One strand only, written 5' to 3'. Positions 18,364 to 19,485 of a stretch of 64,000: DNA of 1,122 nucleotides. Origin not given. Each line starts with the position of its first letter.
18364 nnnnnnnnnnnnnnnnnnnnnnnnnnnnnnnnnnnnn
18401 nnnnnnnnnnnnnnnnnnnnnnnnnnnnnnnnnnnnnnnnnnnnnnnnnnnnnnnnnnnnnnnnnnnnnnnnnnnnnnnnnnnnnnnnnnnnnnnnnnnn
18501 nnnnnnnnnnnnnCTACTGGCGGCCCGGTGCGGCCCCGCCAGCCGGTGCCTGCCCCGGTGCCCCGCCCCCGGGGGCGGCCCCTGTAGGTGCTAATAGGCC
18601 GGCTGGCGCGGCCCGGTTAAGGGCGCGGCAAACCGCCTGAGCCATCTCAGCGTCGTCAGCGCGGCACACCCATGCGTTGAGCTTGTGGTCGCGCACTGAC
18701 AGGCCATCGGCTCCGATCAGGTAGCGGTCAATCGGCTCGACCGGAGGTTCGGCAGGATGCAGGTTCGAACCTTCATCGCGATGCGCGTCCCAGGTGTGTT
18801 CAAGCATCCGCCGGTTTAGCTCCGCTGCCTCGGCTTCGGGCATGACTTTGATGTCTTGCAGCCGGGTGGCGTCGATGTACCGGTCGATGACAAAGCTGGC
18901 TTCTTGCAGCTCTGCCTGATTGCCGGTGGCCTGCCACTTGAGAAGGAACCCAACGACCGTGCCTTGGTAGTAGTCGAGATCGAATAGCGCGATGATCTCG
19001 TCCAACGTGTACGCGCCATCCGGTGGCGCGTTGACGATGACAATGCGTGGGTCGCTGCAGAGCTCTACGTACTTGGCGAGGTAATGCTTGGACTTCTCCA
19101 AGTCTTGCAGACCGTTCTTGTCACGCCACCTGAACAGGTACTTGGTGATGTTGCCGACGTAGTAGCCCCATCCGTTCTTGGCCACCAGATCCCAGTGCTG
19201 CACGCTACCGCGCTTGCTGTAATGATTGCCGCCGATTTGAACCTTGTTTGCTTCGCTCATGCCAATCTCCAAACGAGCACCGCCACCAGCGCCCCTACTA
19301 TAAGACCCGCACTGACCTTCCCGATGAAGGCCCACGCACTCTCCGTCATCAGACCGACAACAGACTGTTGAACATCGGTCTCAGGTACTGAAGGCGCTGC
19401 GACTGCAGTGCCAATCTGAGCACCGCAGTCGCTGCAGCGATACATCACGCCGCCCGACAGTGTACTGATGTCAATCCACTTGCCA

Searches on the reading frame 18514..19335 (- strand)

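Call 115: search_protein_families(library=pfam, proteins=[window:18514-19335:-], max_evalue=0.01)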
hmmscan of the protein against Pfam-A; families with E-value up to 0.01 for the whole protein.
window:18514-19335:- (273 aa): 1 family
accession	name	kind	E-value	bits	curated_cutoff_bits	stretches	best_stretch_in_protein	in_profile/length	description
PF11753.13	DUF3310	-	5.3e-09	36.4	24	1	37-86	5-59/60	Protein of unknwon function (DUF3310)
